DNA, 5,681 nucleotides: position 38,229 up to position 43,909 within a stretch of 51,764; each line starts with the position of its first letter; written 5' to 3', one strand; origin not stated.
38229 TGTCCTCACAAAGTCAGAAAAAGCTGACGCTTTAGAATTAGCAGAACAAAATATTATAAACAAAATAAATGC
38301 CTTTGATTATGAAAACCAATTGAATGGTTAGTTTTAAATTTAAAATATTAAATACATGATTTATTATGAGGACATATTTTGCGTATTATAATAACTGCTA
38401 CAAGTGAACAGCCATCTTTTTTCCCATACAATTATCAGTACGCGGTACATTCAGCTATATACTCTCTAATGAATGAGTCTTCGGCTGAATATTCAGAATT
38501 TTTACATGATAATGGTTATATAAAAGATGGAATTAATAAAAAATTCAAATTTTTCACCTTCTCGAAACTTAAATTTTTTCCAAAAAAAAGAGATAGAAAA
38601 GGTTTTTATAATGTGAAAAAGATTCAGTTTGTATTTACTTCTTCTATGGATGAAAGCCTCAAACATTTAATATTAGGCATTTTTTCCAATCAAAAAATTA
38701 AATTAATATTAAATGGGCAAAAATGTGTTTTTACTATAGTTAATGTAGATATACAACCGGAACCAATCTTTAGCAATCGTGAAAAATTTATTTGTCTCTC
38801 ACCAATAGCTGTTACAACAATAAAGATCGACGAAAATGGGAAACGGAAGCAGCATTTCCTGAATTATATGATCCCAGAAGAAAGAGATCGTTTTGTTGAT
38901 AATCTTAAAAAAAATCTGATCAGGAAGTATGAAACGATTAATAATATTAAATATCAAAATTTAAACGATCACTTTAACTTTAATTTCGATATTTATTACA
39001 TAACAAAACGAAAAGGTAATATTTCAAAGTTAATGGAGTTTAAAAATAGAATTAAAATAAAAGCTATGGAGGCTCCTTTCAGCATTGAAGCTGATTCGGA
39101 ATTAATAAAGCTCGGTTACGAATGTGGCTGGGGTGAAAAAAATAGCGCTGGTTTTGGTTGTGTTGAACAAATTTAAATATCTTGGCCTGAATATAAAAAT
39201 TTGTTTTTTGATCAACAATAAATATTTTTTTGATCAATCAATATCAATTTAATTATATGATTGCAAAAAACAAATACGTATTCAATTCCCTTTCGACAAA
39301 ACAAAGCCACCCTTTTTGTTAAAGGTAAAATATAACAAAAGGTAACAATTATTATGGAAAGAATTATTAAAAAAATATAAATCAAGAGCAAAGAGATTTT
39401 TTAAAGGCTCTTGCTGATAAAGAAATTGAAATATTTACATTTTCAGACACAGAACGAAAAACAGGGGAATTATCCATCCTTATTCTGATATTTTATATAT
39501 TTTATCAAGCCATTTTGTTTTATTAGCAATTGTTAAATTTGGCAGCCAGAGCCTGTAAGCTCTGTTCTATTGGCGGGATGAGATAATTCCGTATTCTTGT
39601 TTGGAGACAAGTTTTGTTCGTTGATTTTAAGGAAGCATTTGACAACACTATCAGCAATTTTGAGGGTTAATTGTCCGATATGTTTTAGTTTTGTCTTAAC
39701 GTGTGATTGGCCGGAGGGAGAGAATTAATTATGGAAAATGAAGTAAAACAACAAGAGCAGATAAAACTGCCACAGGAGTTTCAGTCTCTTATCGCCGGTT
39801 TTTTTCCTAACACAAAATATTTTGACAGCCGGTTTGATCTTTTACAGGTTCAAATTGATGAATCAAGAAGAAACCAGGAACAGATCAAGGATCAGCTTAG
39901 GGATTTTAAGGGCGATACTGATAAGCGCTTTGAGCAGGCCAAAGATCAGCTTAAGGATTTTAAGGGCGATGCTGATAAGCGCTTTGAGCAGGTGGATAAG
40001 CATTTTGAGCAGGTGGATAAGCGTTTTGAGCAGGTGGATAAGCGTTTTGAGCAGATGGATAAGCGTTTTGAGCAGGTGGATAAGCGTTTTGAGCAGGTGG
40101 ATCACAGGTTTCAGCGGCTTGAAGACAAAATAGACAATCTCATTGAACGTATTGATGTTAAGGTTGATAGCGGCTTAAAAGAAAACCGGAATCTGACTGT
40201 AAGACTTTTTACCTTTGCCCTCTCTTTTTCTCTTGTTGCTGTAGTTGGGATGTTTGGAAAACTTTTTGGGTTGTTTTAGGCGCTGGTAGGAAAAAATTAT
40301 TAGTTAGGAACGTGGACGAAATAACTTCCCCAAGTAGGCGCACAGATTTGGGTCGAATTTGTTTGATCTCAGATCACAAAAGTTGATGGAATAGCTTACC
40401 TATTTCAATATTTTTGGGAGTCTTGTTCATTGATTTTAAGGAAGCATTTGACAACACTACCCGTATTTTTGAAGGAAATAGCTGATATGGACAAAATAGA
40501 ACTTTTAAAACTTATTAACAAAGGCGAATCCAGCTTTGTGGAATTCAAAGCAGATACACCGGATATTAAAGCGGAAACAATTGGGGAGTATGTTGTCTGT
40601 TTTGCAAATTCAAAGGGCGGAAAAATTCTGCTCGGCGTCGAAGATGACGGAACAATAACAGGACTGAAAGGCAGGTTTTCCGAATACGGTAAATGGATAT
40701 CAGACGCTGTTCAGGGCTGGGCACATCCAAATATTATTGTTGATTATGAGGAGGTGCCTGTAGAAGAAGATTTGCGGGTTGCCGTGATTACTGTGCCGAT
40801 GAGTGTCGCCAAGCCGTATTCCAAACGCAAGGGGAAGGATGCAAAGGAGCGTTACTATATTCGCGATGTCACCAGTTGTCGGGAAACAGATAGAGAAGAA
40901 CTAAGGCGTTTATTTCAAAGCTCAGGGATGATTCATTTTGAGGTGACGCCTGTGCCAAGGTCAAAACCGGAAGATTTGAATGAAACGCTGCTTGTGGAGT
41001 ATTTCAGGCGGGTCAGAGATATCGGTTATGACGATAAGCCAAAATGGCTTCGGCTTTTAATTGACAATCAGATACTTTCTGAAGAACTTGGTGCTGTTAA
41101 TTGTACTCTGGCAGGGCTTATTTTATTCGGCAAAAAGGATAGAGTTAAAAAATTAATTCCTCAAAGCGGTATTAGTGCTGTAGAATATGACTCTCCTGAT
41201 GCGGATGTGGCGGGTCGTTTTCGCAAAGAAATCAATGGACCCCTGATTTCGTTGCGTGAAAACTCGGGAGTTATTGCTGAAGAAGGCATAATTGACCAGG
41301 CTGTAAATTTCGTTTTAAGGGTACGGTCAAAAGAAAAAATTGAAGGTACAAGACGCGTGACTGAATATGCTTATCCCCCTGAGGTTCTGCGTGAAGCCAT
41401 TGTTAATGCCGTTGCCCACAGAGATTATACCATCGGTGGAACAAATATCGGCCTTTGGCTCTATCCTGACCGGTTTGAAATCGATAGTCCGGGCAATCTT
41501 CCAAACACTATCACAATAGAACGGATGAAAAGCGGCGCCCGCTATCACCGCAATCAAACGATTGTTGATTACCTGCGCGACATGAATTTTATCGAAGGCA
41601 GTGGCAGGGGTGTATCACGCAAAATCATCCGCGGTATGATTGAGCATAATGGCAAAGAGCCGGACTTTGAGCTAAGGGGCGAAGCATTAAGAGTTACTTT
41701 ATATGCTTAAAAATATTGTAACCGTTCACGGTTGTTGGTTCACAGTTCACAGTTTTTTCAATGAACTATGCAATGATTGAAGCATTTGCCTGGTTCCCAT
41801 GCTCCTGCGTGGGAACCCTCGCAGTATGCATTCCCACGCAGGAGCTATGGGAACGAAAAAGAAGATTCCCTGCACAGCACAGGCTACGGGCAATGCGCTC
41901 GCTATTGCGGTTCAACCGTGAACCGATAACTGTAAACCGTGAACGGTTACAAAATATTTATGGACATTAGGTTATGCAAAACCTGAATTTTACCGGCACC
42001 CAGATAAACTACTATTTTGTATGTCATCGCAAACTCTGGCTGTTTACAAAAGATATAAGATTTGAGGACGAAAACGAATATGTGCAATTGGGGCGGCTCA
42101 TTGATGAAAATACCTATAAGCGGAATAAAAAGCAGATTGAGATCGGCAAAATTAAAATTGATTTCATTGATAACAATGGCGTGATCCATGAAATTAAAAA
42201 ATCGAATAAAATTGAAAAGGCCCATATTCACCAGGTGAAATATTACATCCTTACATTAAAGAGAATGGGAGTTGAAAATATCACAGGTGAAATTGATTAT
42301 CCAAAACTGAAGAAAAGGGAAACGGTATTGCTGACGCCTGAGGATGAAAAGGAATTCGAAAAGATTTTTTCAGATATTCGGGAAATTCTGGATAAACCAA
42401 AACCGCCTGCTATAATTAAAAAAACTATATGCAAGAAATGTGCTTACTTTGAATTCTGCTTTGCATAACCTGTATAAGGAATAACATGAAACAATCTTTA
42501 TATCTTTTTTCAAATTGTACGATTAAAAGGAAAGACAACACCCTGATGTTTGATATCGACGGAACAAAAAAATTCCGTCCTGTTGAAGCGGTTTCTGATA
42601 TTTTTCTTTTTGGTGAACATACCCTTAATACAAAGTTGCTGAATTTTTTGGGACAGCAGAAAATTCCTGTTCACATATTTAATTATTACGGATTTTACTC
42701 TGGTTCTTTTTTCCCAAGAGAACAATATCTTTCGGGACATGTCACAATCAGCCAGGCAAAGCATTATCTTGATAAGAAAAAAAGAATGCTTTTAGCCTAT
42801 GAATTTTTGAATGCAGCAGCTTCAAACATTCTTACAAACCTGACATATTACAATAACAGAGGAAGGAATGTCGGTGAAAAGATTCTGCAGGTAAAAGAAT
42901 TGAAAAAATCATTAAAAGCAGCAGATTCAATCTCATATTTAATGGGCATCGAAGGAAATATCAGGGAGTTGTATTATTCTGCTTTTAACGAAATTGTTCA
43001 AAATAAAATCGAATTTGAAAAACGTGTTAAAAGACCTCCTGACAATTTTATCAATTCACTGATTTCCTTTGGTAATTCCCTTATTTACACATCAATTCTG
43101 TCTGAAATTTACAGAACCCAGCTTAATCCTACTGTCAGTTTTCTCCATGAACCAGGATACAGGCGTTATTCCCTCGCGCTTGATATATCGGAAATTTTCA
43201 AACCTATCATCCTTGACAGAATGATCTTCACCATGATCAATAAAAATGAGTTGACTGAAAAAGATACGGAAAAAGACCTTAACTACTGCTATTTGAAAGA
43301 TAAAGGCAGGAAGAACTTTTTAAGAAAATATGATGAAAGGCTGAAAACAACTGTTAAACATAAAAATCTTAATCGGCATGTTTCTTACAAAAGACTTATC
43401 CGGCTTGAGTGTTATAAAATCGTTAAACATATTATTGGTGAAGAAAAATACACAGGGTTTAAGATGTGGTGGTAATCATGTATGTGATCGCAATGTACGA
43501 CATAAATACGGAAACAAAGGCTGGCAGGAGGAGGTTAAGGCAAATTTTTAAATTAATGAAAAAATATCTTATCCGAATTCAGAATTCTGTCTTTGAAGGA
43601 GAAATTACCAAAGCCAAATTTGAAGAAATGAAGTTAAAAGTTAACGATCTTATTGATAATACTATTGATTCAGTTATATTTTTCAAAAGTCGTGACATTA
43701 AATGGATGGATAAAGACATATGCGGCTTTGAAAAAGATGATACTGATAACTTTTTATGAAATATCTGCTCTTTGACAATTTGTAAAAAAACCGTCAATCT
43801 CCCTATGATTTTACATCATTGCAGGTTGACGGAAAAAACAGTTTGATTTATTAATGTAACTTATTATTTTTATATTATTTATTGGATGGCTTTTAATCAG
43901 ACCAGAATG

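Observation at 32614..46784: The entire CRISPR-Cas island is bracketed by ~100-bp direct repeats that duplicate a gene-gene junction and differ mainly by synonymous changes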

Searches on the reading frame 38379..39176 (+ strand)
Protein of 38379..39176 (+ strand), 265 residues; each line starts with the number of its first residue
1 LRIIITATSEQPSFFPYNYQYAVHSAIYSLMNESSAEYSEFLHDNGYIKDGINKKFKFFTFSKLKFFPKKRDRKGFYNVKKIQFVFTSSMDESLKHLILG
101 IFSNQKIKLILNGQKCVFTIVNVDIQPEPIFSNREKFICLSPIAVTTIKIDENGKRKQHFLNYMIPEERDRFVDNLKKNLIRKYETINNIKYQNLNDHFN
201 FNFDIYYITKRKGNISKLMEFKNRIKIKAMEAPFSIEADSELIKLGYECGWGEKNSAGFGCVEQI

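Call 7: search_protein_families(library=pfam, proteins=[window:38379-39176:+], max_evalue=0.01)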
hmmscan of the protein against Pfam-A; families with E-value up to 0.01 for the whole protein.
window:38379-39176:+ (265 aa): 2 families
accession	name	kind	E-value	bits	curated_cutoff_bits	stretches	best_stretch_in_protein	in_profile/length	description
PF01881.21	Cas_Cas6_C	-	2.2e-28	100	23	1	127-263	2-124/125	CRISPR associated protein Cas6, C-terminal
PF21350.2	Cas6_I-A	-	3.2e-11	43.8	27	1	16-110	3-91/101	CRISPR-associated protein Cas6, N-terminal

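Call 8: search_protein_families(library=ncbifam, proteins=[window:38379-39176:+], max_evalue=0.01)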
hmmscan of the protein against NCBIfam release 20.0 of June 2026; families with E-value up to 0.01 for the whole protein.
window:38379-39176:+ (265 aa): 1 family
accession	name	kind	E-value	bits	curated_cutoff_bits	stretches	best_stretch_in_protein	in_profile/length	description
TIGR01877.1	cas_cas6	equivalog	5.5e-30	105.3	58.65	1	53-263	5-200/200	CRISPR-associated endoribonuclease Cas6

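Call 64: search_protein_families(library=padloc, proteins=[window:38379-39176:+], max_evalue=0.001)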
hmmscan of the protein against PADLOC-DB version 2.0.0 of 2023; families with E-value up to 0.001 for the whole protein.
window:38379-39176:+ (265 aa): 14 families
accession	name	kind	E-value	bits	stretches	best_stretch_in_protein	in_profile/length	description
PDLC01782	Cas6b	-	2.1e-56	189.6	1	1-264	1-233/235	-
PDLC01372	Cas6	-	1.9e-41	140.7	1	1-263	1-234/235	"CAS-I,CAS-II,CAS-III,CAS-IV,CAS-V,CAS-VI; crRNAmaturation"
PDLC01451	Cas6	-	3.7e-38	130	1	1-264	1-217/219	"CAS-I,CAS-II,CAS-III,CAS-IV,CAS-V,CAS-VI; crRNAmaturation"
PDLC01718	typeIV_Cas6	-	8.5e-35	118.8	1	1-263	1-238/262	Cas6_7_IV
PDLC01609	Cas6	-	5.7e-32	109.3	1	101-263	2-136/137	"CAS-I,CAS-II,CAS-III,CAS-IV,CAS-V,CAS-VI; crRNAmaturation"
PDLC00956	Cas6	-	1.5e-30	105.3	1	53-263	5-200/200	CRISPR-associated endoribonuclease Cas6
PDLC01265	Cas6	-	9.6e-29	99.5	1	56-263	1-179/179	"CAS-I,CAS-II,CAS-III,CAS-IV,CAS-V,CAS-VI; crRNAmaturation"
PDLC02098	Cas6_IIIa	-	5e-18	64.3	1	1-263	1-198/200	-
PDLC01783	Cas6b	-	3.9e-17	60.8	1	1-265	1-225/225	-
PDLC02101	Cas6b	-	1.6e-13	49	1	51-262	34-217/218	-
PDLC01786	Cas6b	-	1.1e-09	36.5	1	2-262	2-227/228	-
PDLC01791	Cas6b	-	1.5e-08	32.7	1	1-264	1-231/233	-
PDLC02045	Cas6d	-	2.5e-08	31.9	1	88-263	69-233/241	-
PDLC02103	Cas6b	-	2.1e-07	29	1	24-265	19-239/240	-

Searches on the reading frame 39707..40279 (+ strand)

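Call 7: search_protein_families(library=pfam, proteins=[window:39707-40279:+], max_evalue=0.01)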
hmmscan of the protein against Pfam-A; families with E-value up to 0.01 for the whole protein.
window:39707-40279:+ (190 aa): 25 families
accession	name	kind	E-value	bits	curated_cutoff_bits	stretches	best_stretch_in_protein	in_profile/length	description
PF07889.17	DUF1664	-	2.4e-06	28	34.6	1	63-145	38-120/124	Protein of unknown function (DUF1664)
PF02601.20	Exonuc_VII_L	-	9.3e-05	22.5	35.9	1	54-162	143-257/315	Exonuclease VII, large subunit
PF01442.23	Apolipoprotein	-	0.00043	20.5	90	1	54-153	87-185/190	Apolipoprotein A1/A4/E domain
PF09762.14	CCDC93_CC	-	0.00045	19.8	30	1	14-150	57-195/429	CCDC93 coiled-coil domain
PF18982.5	JetA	-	0.00045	19.3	26.2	1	57-152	193-293/434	Wadjet protein JetA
PF14643.11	DUF4455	-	0.00054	19.2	30.4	1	58-135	266-345/469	Domain of unknown function (DUF4455)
PF11932.13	DUF3450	-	0.00056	19.7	32.6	1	71-152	31-112/241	Protein of unknown function (DUF3450)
PF10498.14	IFT57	-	0.00075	19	40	1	46-150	209-313/360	Intra-flagellar transport protein 57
PF05929.16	Phage_GPO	-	0.0008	19.5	33.6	1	71-144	172-246/268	Phage capsid scaffolding protein (GPO) serine peptidase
PF01601.21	CoV_S2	-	0.00082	18.6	40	1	34-132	185-282/521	Coronavirus spike glycoprotein S2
PF05377.16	FlaC_arch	-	0.0011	19.7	27.8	0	106-146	1-41/55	Flagella accessory protein C (FlaC)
PF00261.25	Tropomyosin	-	0.0015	18.5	38.6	1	40-151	47-157/242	Tropomyosin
PF00804.31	Syntaxin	-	0.0018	18.6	26.7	1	49-117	10-77/157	Syntaxin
PF09763.15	Sec3_CC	-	0.0018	18.6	27.1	1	88-144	18-81/133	Exocyst complex component Sec3, coiled-coil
PF01519.22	DUF16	-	0.0021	18.9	40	1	62-145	23-102/104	Protein of unknown function DUF16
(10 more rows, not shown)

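Call 64: search_protein_families(library=padloc, proteins=[window:39707-40279:+], max_evalue=0.001)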
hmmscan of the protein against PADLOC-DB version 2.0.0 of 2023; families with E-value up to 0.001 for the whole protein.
window:39707-40279:+ (190 aa): 14 families
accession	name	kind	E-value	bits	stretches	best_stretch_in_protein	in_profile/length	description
PDLC00518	JetC1|JetC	-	1.4e-06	24.5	1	42-155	306-419/1112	DUF3584 domain; MukB-like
PDLC03841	LeoBC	-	1.5e-06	25.7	1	14-184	330-481/601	-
PDLC00581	JetC3|JetC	-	8.7e-06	21.8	1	40-146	401-507/1473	DUF3584 domain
PDLC00006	DruC1|DruC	-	1.4e-05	21.7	1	42-151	197-301/626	Unknown function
PDLC00553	JetC2|JetC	-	1.5e-05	21.1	1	46-149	866-968/1361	DUF3584 domain; MukB-like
PDLC00509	JetC1|JetC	-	3.2e-05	20.2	1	54-151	329-423/1158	DUF3584 domain; MukB-like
PDLC00580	JetC3|JetC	-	4.1e-05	20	1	49-147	235-333/1068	DUF3584 domain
PDLC00517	JetC1|JetC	-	0.00015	18.2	1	41-147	322-427/1119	DUF3584 domain; MukB-like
PDLC00551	JetC2|JetC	-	0.00017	17.5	1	46-149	886-986/1365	DUF3584 domain; MukB-like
PDLC03862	LmuB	-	0.00026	17.4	1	39-146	195-302/643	-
PDLC02668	DndD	-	0.00044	17.3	1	47-148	384-483/659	DndD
PDLC02747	PbeC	-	0.00062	16.7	1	13-155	352-492/632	PbeC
PDLC00512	JetC1|JetC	-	0.00076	15.6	1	41-164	303-426/1123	DUF3584 domain; MukB-like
PDLC03859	LmuB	-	0.00077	16.8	1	39-156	372-492/611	-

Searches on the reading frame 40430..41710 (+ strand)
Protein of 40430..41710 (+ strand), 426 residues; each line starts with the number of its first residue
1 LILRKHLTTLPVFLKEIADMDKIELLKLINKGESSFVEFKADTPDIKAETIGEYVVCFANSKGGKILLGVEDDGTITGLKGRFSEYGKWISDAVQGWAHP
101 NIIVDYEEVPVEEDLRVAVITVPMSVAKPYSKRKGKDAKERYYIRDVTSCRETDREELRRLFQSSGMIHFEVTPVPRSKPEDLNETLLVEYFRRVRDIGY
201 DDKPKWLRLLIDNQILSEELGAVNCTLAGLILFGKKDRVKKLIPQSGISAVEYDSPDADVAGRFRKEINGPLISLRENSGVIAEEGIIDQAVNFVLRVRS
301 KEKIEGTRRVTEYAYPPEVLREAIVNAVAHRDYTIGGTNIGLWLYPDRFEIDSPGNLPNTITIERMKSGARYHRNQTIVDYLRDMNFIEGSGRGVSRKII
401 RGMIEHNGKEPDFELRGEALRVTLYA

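Call 7: search_protein_families(library=pfam, proteins=[window:40430-41710:+], max_evalue=0.01)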
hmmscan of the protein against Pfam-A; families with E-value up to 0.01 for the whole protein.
window:40430-41710:+ (426 aa): 2 families
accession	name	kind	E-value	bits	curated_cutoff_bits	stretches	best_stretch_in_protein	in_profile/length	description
PF13749.12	HATPase_c_4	-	8.9e-21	74.1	26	1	337-424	1-89/89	Putative ATP-dependent DNA helicase recG C-terminal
PF04326.19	SLFN_AlbA_2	-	1.2e-20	74.6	25.3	1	33-152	1-116/118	Schlafen, AlbA_2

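Call 64: search_protein_families(library=padloc, proteins=[window:40430-41710:+], max_evalue=0.001)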
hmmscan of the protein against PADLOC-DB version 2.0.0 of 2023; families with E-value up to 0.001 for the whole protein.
window:40430-41710:+ (426 aa): 3 families
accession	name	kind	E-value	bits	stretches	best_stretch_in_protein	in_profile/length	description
PDLC02394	pAgo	-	4.2e-16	55.9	1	48-423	54-433/1121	-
PDLC02402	Aga_SIR2-PNTD1-PNTD2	-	4.1e-09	33.1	1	162-362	303-488/876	Class I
PDLC02418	Aga_SIR2-Kinase-PNTD1-PNTD2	-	7.5e-09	32.3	1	155-363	155-367/756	Class I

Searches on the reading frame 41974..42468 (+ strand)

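Call 8: search_protein_families(library=ncbifam, proteins=[window:41974-42468:+], max_evalue=0.01)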
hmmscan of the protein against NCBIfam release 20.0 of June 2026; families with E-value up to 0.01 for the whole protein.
window:41974-42468:+ (164 aa): 4 families
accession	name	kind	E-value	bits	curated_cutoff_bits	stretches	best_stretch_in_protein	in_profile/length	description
TIGR00372.1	cas4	equivalog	6.6e-24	84.7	65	1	7-162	2-178/180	CRISPR-associated protein Cas4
NF049935.1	cas4g_cas1g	exception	8.5e-08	31.1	560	1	82-163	108-190/546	CRISPR-associated endonuclease Cas4g/Cas1g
TIGR04256.1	GxxExxY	subfamily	0.0011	19.4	35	1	50-93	49-93/116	GxxExxY protein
TIGR04328.1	cas4_PREFRAN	exception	0.0074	16.3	70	1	53-162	66-175/178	type V CRISPR-associated protein Cas4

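Call 64: search_protein_families(library=padloc, proteins=[window:41974-42468:+], max_evalue=0.001)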
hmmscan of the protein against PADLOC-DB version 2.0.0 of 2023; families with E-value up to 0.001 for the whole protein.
window:41974-42468:+ (164 aa): 14 families
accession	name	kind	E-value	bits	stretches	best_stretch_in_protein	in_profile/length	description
PDLC02086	Cas4b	-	1.3e-67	224.9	1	6-163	3-160/161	-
PDLC01771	Cas4b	-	4.2e-63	210.4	1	5-164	3-160/162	-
PDLC01611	Cas4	-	5.2e-56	187.3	1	7-163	1-157/158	"CAS-I,CAS-II,CAS-III,CAS-IV,CAS-V,CAS-VI; acquisition_associated"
PDLC01447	Cas4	-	2.1e-40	136.9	1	4-163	3-158/161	"CAS-I,CAS-II,CAS-III,CAS-IV,CAS-V,CAS-VI; acquisition_associated"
PDLC01772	Cas4b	-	7.6e-39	131.8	1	4-163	4-162/164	-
PDLC01250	Cas4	-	8.6e-26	89.2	1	6-162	1-167/168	"CAS-I,CAS-II,CAS-III,CAS-IV,CAS-V,CAS-VI; acquisition_associated"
PDLC00943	Cas4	-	1.7e-24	84.7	1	7-162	2-178/180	CRISPR-associated protein Cas4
PDLC00944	Cas4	-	4.4e-24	83.6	1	6-162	1-176/177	Cas4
PDLC02036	Cas4d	-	7.3e-15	53.5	1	2-162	17-178/181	-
PDLC01773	Cas4c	-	5.8e-10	36.9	1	75-163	106-194/229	-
PDLC01747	Cas1g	-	3.3e-09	33.9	1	74-163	87-177/523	-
PDLC02034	Cas4d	-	4e-09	34.4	1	73-163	90-181/192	-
PDLC02085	Cas4a2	-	2.6e-08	32.4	1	48-162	55-161/166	-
PDLC02083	Cas4_II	-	3.4e-07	28.9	1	66-162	84-183/186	-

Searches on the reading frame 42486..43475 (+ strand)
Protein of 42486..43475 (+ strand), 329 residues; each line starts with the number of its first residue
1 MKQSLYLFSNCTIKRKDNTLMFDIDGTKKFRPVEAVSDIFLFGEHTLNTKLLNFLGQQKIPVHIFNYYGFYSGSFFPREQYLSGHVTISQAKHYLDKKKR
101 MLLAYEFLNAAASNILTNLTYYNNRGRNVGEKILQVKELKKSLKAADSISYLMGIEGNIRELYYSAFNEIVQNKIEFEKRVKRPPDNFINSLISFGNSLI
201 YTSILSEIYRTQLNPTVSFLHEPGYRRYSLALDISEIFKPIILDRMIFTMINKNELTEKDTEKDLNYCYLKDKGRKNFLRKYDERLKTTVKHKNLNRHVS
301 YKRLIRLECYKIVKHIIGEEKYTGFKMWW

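Call 8: search_protein_families(library=ncbifam, proteins=[window:42486-43475:+], max_evalue=0.01)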
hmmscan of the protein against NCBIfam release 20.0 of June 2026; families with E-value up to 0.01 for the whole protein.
window:42486-43475:+ (329 aa): 9 families
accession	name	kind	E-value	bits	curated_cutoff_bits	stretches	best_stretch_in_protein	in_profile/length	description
TIGR03641.1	cas1_HMARI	exception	4.1e-136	453.5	304.1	1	4-329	2-324/324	type I-B CRISPR-associated endonuclease Cas1b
TIGR00287.1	cas1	equivalog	1.5e-96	323.3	71.7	1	4-323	1-326/327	CRISPR-associated endonuclease Cas1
TIGR04093.1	cas1_CYANO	exception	4e-63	213.4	385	1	5-325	3-331/334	type I-D CRISPR-associated endonuclease Cas1d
NF049935.1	cas4g_cas1g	exception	6.7e-58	196.5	560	1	11-323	224-541/546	CRISPR-associated endonuclease Cas4g/Cas1g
TIGR03640.1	cas1_DVULG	exception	1.2e-46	159.5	385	1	5-325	6-338/340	type I-C CRISPR-associated endonuclease Cas1c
TIGR03983.1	cas1_MYXAN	equivalog_domain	9.2e-44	149.8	358.05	1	8-320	17-338/347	type I-MYXAN CRISPR-associated endonuclease Cas1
TIGR04329.1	cas1_PREFRAN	exception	1.9e-14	53.5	300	1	18-280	24-279/317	type V CRISPR-associated endonuclease Cas1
TIGR03639.1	cas1_NMENI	exception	1.3e-10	41.1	120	1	3-260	2-241/278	type II CRISPR-associated endonuclease Cas1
TIGR03638.1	cas1_ECOLI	exception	4.9e-07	29.3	215.6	1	140-255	121-236/269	type I-E CRISPR-associated endonuclease Cas1e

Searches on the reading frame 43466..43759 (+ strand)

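Call 64: search_protein_families(library=padloc, proteins=[window:43466-43759:+], max_evalue=0.001)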
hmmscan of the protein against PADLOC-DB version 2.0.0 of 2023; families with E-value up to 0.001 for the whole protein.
window:43466-43759:+ (97 aa): 22 families
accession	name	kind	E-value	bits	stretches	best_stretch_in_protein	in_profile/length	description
PDLC02076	Cas2b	-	1.1e-33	113.4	1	5-97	1-87/87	-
PDLC01749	Cas2b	-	2.2e-30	103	1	5-97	1-87/87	-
PDLC01338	Cas2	-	3.5e-23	79.9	1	7-89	1-75/76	"CAS-I,CAS-II,CAS-III,CAS-IV,CAS-V,CAS-VI; acquisition_2"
PDLC01443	Cas2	-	5e-23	79.4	1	5-95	1-84/86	"CAS-I,CAS-II,CAS-III,CAS-IV,CAS-V,CAS-VI; acquisition_2"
PDLC01649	Cas2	-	1.4e-21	74.6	1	5-77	1-67/70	"CAS-I,CAS-II,CAS-III,CAS-IV,CAS-V,CAS-VI; acquisition_2"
PDLC01751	Cas2c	-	8.4e-21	72.3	1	5-75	1-71/95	-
PDLC00936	Cas2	-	6.5e-19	66.2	1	7-87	1-80/83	Cas2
PDLC01748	Cas2_IIIa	-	4.5e-13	47.6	1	5-74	1-64/88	-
PDLC00935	Cas2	-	1e-12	46.3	1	5-74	1-69/96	CRISPR-associated endonuclease Cas2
PDLC01251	Cas2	-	1.4e-12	45.7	1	5-74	1-64/84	"CAS-I,CAS-II,CAS-III,CAS-IV,CAS-V,CAS-VI; acquisition_2"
PDLC01756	Cas2g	-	5.8e-12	43.5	1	7-74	7-68/96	-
PDLC02077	Cas2b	-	8.3e-12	43.4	1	5-91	1-83/96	-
PDLC02027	Cas2d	-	2.4e-11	41.9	1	5-76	1-67/89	-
PDLC01750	Cas2b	-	2e-10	39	1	5-88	1-77/86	-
PDLC01525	Cas2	-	2.8e-10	38.8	1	5-83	1-74/90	"CAS-I,CAS-II,CAS-III,CAS-IV,CAS-V,CAS-VI; acquisition_2"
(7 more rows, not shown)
